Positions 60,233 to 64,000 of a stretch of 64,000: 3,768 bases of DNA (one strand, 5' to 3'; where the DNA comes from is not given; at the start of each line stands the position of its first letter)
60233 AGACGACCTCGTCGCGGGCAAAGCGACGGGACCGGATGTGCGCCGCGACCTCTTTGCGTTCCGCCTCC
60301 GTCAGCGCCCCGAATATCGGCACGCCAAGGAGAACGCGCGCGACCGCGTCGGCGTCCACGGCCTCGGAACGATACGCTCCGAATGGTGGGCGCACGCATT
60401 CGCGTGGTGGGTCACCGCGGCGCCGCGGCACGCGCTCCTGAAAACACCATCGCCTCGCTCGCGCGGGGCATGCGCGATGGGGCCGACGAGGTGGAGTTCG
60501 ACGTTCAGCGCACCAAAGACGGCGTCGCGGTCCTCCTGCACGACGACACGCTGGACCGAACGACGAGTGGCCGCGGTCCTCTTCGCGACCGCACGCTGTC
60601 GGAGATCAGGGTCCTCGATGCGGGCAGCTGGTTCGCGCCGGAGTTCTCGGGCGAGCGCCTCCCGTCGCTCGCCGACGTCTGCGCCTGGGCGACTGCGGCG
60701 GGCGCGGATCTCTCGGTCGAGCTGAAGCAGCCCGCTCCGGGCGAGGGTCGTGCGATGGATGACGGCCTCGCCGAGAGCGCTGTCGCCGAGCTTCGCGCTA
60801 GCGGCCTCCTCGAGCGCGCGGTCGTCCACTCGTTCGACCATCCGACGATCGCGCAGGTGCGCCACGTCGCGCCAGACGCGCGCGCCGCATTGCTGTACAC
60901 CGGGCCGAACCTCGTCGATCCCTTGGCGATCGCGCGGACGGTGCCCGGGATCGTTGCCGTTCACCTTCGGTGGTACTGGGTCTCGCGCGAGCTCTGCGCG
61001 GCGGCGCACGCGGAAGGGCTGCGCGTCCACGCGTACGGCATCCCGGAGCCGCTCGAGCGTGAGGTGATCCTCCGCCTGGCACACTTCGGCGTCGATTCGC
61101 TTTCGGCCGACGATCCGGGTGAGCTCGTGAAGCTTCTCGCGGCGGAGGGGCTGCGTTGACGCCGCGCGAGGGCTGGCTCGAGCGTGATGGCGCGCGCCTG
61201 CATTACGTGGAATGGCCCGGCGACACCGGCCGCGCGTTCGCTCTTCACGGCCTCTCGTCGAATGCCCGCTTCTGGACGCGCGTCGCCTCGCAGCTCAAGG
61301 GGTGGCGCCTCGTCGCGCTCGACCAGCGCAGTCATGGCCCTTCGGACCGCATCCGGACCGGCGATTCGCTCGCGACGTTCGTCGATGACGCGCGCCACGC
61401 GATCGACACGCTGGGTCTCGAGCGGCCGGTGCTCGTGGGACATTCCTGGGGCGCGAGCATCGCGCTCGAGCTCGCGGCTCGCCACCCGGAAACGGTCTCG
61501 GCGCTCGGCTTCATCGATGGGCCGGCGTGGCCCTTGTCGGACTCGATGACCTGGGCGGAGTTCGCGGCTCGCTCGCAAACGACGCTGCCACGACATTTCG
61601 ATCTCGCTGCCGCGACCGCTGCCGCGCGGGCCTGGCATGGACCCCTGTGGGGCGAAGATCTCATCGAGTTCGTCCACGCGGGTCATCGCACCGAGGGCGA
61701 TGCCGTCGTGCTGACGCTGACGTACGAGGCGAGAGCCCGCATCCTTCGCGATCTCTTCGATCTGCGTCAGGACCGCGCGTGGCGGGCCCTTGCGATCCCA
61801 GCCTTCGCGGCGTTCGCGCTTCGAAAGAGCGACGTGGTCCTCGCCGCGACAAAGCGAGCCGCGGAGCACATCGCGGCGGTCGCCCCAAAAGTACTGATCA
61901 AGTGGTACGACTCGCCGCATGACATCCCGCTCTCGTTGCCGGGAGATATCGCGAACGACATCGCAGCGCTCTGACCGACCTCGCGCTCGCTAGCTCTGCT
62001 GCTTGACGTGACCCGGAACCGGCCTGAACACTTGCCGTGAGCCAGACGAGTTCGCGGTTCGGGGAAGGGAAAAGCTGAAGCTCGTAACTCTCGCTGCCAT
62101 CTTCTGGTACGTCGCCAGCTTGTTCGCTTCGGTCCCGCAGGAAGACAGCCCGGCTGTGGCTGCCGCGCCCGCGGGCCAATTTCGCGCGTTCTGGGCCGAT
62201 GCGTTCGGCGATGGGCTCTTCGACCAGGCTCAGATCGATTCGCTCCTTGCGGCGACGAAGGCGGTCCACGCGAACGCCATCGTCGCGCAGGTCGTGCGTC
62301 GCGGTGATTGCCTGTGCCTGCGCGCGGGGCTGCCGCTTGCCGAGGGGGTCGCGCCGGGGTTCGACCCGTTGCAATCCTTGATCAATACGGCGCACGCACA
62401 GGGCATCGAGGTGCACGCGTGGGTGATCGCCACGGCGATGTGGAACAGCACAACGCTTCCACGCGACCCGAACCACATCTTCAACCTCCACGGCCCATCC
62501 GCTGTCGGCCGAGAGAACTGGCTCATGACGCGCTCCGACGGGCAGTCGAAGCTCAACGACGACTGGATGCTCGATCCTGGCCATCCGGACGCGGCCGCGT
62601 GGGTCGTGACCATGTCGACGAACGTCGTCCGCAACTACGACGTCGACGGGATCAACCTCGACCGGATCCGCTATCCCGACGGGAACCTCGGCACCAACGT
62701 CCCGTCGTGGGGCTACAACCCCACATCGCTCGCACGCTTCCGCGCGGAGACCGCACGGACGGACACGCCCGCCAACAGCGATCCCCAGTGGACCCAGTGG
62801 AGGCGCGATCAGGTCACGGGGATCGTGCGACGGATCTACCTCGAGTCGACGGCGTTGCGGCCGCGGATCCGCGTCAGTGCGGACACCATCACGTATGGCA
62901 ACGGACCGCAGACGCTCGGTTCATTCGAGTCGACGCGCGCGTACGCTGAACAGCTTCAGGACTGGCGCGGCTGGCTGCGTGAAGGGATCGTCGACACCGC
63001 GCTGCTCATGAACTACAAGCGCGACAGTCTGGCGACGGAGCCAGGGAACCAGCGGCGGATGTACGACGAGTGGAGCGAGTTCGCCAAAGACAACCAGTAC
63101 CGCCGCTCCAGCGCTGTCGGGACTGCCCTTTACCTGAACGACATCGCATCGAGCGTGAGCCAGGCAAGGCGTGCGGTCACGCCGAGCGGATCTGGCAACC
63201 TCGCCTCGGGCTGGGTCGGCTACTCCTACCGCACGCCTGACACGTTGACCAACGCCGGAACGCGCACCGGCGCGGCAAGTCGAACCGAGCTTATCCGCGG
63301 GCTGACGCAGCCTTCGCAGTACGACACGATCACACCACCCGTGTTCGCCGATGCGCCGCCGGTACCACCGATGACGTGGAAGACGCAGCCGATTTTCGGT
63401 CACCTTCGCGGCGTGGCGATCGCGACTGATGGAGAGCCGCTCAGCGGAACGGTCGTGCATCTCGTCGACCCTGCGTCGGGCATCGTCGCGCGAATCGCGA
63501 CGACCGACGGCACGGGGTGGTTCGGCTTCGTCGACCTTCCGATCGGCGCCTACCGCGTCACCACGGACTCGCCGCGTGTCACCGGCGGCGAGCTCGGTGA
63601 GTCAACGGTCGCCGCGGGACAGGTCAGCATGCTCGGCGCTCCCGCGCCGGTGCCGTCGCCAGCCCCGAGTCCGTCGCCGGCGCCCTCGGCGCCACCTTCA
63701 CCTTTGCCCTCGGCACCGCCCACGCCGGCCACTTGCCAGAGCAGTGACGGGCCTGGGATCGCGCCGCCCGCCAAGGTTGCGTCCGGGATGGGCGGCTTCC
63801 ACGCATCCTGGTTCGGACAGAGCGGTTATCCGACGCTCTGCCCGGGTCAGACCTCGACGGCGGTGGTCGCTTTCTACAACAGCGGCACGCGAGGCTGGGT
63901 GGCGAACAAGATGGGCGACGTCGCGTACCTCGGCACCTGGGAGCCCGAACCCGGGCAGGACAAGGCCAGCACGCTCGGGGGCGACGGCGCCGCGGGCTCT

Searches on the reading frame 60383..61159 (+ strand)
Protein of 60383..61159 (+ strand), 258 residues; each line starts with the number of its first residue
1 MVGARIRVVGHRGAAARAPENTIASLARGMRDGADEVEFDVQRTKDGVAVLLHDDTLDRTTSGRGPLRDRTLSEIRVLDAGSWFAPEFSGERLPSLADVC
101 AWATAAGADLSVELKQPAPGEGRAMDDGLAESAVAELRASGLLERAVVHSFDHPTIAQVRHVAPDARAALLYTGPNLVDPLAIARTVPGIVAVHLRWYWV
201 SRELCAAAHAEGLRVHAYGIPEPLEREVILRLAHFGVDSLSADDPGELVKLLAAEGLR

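Call 16: search_protein_families(library=pfam, proteins=[window:60383-61159:+], max_evalue=0.01)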
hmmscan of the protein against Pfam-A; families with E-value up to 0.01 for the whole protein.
window:60383-61159:+ (258 aa): 1 family
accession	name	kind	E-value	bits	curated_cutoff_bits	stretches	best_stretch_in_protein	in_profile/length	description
PF03009.23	GDPD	-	4e-41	142.2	23.6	1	11-246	1-243/244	Glycerophosphoryl diester phosphodiesterase family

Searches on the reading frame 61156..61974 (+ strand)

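Call 12: search_protein_families(library=pfam, proteins=[window:61156-61974:+], max_evalue=0.01)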
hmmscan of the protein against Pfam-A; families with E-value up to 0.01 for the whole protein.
window:61156-61974:+ (272 aa): 5 families
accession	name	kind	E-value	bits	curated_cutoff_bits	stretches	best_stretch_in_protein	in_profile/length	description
PF00561.26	Abhydrolase_1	-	1.1e-20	74.8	25.8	1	30-166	6-141/245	alpha/beta hydrolase fold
PF12697.13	Abhydrolase_6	-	3.7e-15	57.6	26.3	1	30-225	4-195/217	Alpha/beta hydrolase family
PF12146.15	Hydrolase_4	-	6.2e-12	45.8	27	1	28-130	8-116/239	Serine aminopeptidase, S33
PF00975.26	Thioesterase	-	0.00057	20.6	26.4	1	28-124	4-104/226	Thioesterase domain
PF00756.26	Esterase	-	0.0018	18.5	22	1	87-134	116-159/251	Putative esterase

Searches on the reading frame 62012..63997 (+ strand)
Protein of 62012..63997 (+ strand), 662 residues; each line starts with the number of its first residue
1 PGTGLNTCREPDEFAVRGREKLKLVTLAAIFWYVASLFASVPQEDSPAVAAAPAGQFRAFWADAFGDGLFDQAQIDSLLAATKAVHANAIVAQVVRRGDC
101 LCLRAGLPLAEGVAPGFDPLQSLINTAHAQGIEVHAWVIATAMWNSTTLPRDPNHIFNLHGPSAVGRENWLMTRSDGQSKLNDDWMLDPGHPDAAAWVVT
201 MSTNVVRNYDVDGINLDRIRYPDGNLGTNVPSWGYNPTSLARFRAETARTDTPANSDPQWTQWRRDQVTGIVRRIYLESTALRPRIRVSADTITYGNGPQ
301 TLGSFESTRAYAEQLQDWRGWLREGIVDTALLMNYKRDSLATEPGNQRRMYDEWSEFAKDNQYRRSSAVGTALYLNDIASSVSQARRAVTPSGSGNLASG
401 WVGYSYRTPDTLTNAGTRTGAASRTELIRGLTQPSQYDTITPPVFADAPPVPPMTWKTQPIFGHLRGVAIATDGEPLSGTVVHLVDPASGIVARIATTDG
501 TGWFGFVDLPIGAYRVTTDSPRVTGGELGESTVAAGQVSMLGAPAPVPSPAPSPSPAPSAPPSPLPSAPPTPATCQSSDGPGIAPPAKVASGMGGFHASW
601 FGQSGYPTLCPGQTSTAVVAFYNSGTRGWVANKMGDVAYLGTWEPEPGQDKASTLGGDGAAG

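Call 12: search_protein_families(library=pfam, proteins=[window:62012-63997:+], max_evalue=0.01)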
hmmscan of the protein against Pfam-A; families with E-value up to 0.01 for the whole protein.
window:62012-63997:+ (662 aa): 3 families
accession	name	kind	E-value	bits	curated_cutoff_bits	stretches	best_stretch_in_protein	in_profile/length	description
PF02638.21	GHL10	-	3.7e-34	118.7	27.9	1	69-360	15-285/311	Glycosyl hydrolase-like 10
PF13620.12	CarboxypepD_reg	-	4.1e-08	33.9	32.3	1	465-539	2-75/82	Carboxypeptidase regulatory-like domain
PF17210.9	SdrD_B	-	0.0035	17.9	29.7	1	475-522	22-68/112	SdrD B-like domain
